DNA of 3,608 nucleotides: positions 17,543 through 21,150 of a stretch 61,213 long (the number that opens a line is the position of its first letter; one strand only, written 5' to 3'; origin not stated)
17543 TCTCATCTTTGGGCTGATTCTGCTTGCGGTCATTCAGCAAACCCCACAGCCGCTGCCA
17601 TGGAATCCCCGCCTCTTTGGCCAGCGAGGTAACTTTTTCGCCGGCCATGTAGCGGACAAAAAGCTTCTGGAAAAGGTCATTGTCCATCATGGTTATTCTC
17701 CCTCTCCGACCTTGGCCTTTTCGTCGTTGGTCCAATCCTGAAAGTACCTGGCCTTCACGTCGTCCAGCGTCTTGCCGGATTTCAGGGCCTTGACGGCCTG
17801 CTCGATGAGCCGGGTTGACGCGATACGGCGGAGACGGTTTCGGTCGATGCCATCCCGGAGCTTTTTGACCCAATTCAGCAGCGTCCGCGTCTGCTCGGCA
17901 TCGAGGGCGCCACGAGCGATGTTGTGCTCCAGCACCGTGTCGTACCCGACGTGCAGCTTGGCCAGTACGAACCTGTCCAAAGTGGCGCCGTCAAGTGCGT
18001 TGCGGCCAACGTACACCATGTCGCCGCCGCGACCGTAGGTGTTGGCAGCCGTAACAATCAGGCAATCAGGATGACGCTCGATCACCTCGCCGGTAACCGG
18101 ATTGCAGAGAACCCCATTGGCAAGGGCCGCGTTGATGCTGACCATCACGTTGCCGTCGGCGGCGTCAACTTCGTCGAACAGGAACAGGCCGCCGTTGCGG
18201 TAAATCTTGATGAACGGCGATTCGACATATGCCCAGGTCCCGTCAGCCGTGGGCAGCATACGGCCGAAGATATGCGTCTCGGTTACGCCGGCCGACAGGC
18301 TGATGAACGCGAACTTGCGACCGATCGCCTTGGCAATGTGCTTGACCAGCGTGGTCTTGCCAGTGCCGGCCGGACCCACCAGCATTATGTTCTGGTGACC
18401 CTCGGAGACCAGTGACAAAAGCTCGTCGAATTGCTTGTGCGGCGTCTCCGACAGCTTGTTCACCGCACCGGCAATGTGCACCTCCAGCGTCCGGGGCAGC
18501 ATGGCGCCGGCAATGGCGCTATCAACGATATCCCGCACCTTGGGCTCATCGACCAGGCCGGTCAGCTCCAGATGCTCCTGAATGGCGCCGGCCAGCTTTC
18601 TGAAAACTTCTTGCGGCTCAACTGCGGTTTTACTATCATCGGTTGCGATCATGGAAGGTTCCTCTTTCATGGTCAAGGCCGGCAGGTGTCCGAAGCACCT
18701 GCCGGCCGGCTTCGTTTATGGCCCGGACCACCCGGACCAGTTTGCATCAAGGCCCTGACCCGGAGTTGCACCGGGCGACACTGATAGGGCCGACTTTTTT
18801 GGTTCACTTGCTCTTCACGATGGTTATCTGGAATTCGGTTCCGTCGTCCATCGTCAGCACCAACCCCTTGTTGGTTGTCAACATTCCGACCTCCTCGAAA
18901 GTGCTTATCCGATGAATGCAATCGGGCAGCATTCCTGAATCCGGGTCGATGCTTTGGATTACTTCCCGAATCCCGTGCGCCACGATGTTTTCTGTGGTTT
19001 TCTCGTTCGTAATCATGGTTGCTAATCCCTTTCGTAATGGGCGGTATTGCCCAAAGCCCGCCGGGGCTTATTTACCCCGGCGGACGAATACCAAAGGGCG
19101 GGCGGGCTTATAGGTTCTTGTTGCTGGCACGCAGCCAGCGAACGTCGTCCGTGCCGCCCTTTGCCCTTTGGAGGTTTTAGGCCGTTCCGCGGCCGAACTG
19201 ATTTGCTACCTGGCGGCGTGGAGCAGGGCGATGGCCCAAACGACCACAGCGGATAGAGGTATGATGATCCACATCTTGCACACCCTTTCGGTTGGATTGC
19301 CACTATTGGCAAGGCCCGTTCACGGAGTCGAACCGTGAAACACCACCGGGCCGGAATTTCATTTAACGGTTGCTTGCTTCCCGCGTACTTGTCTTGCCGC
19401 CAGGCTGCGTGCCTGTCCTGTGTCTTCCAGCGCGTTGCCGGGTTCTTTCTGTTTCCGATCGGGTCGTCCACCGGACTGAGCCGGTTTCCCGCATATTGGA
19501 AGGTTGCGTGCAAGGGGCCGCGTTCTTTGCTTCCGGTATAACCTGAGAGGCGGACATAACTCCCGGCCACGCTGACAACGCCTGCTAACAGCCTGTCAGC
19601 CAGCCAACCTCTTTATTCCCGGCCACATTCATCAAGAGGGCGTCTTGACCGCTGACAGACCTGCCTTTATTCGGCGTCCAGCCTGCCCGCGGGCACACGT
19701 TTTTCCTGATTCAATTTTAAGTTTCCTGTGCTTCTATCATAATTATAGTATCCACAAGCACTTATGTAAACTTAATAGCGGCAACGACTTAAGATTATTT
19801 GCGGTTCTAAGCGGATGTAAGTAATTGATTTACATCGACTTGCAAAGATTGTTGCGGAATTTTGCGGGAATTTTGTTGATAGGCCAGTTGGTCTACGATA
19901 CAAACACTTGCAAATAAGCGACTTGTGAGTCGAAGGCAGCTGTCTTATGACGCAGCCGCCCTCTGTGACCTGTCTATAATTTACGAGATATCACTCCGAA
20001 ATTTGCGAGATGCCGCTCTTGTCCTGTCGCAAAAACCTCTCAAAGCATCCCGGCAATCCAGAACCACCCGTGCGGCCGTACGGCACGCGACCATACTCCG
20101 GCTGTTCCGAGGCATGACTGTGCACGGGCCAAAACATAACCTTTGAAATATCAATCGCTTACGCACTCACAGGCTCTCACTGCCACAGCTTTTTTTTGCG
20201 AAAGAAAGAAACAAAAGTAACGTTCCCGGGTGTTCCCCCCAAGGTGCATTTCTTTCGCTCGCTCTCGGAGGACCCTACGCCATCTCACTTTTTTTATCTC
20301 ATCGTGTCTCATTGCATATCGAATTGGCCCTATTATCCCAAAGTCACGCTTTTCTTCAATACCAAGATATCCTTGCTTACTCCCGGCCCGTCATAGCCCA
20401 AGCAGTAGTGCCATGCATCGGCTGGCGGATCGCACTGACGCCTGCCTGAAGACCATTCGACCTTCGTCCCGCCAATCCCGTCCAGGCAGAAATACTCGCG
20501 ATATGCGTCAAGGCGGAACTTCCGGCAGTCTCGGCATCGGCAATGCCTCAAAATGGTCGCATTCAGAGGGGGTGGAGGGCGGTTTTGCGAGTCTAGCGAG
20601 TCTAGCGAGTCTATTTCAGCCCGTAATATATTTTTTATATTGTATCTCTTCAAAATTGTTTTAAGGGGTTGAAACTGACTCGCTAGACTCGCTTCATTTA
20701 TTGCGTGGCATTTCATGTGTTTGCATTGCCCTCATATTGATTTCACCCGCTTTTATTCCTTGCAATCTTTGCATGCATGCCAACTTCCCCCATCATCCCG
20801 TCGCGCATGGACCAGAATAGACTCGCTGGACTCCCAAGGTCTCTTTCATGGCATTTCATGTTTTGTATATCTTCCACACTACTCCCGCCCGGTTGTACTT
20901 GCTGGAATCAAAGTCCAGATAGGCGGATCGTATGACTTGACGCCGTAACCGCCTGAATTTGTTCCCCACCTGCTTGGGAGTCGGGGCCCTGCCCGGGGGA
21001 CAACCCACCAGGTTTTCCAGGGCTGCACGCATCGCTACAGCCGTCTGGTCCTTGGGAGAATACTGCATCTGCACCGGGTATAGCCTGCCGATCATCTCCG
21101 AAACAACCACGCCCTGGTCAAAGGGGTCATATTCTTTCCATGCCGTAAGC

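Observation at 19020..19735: Promoter-driven ~700-nt ORF-free, hairpin-dense leader: candidate large prophage ncRNA or RNA-based regulatory element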

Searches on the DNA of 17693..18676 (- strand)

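Call 46: search_rna_families(sources=[L001, L002, L007, L008, L044, L046, L047, L048], threshold=gathering, show_alignments=2)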
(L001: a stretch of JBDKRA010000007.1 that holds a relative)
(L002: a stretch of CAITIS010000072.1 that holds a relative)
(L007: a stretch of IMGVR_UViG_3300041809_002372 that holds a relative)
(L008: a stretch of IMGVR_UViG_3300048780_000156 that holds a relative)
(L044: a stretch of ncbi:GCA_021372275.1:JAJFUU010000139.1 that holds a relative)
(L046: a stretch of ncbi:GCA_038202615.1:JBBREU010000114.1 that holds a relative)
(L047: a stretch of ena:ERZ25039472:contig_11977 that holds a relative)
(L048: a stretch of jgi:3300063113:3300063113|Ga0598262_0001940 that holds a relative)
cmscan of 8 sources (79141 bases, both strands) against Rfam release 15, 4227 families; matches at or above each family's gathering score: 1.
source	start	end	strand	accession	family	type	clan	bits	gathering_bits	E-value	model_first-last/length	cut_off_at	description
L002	9240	9312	+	RF00005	tRNA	Gene; tRNA;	CL00001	73.6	29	4e-14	1-71/71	no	tRNA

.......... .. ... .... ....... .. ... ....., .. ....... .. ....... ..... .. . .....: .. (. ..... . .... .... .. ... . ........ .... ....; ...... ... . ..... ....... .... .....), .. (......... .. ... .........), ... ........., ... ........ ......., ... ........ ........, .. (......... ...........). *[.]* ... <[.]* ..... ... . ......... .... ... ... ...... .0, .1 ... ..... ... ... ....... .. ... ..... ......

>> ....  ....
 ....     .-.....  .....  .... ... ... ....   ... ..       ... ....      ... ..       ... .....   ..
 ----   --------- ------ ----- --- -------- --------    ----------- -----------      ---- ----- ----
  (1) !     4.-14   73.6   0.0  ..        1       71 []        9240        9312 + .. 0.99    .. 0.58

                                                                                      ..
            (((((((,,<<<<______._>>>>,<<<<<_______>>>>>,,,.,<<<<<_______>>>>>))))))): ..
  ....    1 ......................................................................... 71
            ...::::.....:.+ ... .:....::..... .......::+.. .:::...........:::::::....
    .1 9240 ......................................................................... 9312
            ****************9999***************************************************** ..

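Call 81: search_rna_families(source=L208, start=1950, end=2520, threshold=evalue, max_evalue=10, show_alignments=2)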
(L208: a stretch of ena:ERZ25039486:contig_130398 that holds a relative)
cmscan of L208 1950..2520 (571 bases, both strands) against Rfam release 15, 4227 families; matches with E-value up to 10: 6.
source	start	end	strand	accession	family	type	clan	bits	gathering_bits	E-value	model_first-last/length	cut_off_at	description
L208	2184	2263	-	RF02837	anti-hemB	Gene; sRNA;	-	24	49.5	0.0023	1-81/81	no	Burkholderia RNA 7 (anti-hemB)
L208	2442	2473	-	RF02221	sRNA-Xcc1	Gene; sRNA;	-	16.3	53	5.7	1-87/87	no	sRNA-Xcc1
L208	2449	2474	-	RF00840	mir-374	Gene; miRNA;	-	15.6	54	3.8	23-48/71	no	mir-374 microRNA precursor family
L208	2025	2048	+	RF01346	CRISPR-DR36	Gene; CRISPR;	-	13.5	38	3.3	1-36/36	no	CRISPR RNA direct repeat element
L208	2448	2475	-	RF04104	MIR918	Gene; miRNA;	-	13.5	268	7.8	1-265/265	no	MIR918 microRNA precursor family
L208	2063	2090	+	RF00282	SNORD48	Gene; snRNA; snoRNA; CD-box;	-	12.7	36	4.5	1-63/63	no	Small nucleolar RNA SNORD48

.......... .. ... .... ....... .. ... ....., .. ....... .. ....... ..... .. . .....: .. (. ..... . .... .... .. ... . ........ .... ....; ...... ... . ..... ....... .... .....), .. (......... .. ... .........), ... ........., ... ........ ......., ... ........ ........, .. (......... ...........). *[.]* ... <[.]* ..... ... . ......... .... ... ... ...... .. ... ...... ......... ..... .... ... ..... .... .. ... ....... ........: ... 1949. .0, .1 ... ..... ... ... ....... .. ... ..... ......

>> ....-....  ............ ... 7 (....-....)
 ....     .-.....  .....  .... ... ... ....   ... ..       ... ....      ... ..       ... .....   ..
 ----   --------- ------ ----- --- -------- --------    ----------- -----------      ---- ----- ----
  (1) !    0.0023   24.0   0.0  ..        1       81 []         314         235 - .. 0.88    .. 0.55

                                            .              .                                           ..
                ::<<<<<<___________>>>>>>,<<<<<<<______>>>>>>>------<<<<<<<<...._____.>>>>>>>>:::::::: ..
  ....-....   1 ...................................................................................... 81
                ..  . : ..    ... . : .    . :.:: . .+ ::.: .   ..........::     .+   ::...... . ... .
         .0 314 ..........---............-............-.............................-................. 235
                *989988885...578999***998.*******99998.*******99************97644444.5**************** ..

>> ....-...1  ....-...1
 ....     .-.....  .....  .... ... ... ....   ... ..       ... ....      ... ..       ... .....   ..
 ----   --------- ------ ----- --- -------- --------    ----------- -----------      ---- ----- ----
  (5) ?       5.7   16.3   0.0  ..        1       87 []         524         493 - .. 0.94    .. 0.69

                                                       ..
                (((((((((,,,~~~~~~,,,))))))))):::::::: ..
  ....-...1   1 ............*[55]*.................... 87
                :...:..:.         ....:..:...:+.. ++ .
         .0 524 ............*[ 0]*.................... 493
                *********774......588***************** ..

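Call 93: build_rna_model(alignment_id=A10)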
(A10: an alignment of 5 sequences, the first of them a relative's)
Model R1 built from alignment A10 (5 sequences, 108 columns); structure: RNAalifold consensus.
model positions 95; base pairs 15; branch points 1; effective number of sequences 1.74; information 0.602 bits per position. Calibrated on 0.2 Mb of random sequence (short: E-values are rough).
structure used (alignment columns):
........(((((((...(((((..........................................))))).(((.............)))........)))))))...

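Call 94: search_with_rna_model(model_id=R1, source=window, max_evalue=10, show_alignments=2)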
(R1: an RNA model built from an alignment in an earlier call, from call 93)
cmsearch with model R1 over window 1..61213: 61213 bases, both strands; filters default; matches with E-value up to 10: 3.
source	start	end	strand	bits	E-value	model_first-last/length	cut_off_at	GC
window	19421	19510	-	45.9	2.4e-09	1-95/95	no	0.59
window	53891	53987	-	16.8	0.047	1-95/95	no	0.6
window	44116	44153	-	10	2.4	1-95/95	no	0.76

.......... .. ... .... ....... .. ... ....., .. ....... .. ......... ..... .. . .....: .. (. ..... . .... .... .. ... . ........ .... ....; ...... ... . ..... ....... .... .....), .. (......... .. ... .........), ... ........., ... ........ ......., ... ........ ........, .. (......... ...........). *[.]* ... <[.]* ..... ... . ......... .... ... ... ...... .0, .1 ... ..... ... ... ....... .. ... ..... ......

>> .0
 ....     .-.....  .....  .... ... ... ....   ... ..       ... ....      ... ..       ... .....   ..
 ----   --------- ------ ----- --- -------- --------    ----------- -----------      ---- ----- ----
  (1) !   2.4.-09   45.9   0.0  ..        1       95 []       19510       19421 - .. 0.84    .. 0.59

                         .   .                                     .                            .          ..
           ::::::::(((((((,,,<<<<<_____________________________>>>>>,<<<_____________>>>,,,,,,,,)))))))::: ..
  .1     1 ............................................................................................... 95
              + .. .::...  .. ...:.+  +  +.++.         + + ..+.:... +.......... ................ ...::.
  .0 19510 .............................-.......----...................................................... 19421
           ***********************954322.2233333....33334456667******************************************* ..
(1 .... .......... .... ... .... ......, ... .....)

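Call 95: search_with_rna_model(model_id=R1, sources=[L001, L002, L003, L004, L005, L006, L007, L008, L009, L010, L011, L012, L013, L014, L015, L016, L017, L018, L019, L020, L021, L022, L023, L024, L025, L026, L044, L046, L047, L048, L049, L056, L097, L101, L116, L166, L208, L209, L210, L211, L212, L214, L068, L069, L070, L072, L073, L074, L075, L076, L077, L078, L079, L080, L081, L082, L083, L084, L085, L086, L087, L088], max_evalue=0.1)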
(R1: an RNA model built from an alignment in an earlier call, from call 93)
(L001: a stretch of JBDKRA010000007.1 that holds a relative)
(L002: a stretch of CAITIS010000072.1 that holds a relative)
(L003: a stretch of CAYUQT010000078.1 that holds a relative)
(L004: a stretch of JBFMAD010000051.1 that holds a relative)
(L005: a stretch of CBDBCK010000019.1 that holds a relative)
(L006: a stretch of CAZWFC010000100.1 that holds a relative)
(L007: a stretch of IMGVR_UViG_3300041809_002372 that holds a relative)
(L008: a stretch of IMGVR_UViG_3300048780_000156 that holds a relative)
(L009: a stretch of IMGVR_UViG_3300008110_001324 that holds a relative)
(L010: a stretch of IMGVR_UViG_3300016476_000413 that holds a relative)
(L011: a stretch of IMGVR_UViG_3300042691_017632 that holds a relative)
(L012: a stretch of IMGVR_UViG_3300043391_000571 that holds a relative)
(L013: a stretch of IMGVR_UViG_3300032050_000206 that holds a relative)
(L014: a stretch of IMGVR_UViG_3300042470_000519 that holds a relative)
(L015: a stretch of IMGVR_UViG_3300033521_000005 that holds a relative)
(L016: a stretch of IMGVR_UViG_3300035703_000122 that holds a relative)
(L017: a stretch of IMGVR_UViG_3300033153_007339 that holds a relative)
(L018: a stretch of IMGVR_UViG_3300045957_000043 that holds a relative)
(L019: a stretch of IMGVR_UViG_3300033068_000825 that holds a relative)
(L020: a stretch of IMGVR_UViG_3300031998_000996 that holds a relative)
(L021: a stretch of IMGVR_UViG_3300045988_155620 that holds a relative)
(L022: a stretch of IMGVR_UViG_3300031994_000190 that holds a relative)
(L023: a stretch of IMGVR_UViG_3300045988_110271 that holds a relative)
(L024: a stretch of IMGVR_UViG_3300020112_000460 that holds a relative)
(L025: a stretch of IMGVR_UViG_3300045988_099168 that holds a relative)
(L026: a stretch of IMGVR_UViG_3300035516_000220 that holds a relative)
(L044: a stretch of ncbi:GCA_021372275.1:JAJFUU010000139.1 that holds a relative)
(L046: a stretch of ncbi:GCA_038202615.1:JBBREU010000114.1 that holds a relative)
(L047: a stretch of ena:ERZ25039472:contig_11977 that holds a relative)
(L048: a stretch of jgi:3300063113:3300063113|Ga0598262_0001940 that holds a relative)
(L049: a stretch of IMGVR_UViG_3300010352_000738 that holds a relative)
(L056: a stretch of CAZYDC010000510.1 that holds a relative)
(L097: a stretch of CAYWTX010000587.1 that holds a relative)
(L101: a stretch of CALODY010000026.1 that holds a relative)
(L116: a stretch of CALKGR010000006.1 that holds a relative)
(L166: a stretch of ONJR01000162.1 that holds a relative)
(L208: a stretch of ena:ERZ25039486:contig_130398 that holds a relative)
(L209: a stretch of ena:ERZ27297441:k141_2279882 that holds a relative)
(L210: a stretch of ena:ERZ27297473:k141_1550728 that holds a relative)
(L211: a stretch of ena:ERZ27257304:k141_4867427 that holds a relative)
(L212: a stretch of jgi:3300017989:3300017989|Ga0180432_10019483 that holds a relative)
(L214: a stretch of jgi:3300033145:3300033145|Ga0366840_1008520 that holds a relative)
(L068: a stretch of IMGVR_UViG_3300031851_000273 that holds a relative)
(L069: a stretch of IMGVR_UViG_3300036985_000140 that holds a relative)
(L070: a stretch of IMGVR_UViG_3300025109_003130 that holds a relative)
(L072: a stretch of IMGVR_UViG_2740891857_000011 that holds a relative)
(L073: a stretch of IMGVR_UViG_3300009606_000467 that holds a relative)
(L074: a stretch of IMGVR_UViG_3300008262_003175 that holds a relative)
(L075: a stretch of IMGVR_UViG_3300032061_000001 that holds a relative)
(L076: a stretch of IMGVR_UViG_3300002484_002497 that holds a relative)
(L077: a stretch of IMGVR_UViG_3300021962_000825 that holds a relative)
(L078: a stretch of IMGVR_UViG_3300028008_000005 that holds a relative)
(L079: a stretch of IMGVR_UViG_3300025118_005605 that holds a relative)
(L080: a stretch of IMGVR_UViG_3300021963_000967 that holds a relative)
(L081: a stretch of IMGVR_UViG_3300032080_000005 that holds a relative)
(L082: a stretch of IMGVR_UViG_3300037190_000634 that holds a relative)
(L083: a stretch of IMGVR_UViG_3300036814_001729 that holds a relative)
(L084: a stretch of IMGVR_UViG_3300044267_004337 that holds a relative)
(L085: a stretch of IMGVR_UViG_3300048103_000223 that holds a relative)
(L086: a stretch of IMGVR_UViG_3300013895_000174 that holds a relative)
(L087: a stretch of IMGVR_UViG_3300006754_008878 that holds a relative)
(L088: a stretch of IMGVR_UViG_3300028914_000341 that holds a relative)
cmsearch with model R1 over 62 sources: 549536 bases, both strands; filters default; matches with E-value up to 0.1: 6.
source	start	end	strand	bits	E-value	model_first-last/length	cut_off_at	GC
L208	2250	2344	+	105.4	2.4e-23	1-95/95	no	0.58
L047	4059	4153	+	104.8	3.4e-23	1-95/95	no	0.61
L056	3748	3835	+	88.4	4.2e-19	1-88/95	3'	0.57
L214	839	936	+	87.6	6.7e-19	1-95/95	no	0.65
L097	1292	1399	-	78.9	1e-16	1-95/95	no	0.71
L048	4214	4287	+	73.8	2.1e-15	1-95/95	no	0.58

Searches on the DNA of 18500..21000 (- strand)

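Call 6: search_rna_families(source=window, start=18500, end=21000, threshold=evalue, max_evalue=10, show_alignments=3)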
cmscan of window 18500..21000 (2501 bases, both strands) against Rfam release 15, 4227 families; matches with E-value up to 10: 11.
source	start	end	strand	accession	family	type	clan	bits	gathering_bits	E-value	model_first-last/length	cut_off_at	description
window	20590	20694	+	RF04211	MIR5185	Gene; miRNA;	-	34.6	101.7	0.00025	1-111/111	no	MIR5185 microRNA precursor family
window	20594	20694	+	RF04108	mir-2513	Gene; miRNA;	-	29.6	89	0.0051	1-120/120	no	mir-2513 microRNA precursor family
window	20601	20687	+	RF04204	mir-3473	Gene; miRNA;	-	28.9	71.8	0.0028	1-78/78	no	mir-3473 microRNA precursor family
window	20595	20693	-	RF04108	mir-2513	Gene; miRNA;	-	25.2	89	0.069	1-120/120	no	mir-2513 microRNA precursor family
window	20601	20687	-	RF04204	mir-3473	Gene; miRNA;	-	23.5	71.8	0.084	1-78/78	no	mir-3473 microRNA precursor family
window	20595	20693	-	RF04223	MIR2619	Gene; miRNA;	-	21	113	0.056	1-202/202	no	MIR2619 microRNA precursor family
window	20598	20692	+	RF04127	MIR8007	Gene; miRNA;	-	20.4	195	0.66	1-226/226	no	MIR8007 microRNA precursor family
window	20605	20683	-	RF04027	mir-1422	Gene; miRNA;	-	19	60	5.7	1-84/84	no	mir-1422 microRNA precursor family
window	18643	18712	+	RF01811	PtaRNA1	Gene; antitoxin;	-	16.7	47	5.1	1-72/72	no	Plasmid transferred anti-sense RNA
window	20599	20689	-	RF04128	MIR8562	Gene; miRNA;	-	16.6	211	6.2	1-242/242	no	MIR8562 microRNA precursor family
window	19596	19612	-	RF01135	sR24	Gene; snRNA; snoRNA; CD-box;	-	14.3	36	8.6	37-53/55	no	Small nucleolar RNA sR24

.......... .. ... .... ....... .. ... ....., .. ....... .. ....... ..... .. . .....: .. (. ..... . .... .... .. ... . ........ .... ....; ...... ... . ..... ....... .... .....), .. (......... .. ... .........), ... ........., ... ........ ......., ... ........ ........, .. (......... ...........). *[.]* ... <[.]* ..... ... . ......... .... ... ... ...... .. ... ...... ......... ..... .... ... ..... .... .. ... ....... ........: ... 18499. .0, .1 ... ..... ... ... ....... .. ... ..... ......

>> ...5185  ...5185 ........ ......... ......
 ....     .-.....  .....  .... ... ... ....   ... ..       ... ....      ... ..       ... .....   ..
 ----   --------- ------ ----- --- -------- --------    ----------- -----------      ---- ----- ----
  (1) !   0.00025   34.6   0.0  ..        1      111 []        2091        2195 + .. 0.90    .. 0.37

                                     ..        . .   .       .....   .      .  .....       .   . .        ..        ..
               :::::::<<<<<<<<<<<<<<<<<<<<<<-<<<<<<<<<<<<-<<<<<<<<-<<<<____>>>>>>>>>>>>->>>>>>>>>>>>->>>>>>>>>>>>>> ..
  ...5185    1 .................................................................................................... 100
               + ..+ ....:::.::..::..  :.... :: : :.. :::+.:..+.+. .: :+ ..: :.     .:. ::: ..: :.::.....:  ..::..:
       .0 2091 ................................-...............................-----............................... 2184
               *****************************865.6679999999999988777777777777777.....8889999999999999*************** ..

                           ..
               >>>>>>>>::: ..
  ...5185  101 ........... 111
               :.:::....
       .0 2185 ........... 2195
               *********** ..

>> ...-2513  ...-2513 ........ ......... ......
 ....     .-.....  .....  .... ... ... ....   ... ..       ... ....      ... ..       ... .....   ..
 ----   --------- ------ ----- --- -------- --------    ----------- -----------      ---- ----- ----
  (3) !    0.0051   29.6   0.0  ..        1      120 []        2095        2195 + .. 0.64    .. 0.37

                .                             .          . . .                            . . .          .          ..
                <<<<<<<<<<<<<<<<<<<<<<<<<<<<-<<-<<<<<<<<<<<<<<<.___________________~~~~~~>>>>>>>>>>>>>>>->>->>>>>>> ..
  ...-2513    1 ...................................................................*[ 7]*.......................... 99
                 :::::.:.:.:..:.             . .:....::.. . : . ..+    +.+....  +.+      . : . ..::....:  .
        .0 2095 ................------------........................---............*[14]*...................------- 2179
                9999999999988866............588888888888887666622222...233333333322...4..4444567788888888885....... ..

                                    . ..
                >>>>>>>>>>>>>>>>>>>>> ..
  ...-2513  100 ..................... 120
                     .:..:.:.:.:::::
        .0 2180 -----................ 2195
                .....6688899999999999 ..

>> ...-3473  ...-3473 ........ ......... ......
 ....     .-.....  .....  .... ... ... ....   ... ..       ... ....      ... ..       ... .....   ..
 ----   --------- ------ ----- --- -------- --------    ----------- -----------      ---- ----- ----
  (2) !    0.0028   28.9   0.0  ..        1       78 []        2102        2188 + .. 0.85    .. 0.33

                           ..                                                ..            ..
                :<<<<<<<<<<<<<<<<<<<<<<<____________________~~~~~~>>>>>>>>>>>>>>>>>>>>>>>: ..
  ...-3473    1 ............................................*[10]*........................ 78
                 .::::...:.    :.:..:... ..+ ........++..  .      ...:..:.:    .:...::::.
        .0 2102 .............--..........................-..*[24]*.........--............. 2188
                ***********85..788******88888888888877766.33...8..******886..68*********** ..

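Call 10: search_dna_similar(query=window:18800-20900:-, collection=phages, mode=distant)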
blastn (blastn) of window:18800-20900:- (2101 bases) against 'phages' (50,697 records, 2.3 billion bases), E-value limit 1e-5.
No match.

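Call 11: search_dna_similar(query=window:18800-20900:-, collection=plasmids, mode=distant)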
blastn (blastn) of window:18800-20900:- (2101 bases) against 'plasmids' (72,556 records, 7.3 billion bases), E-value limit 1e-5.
No match.
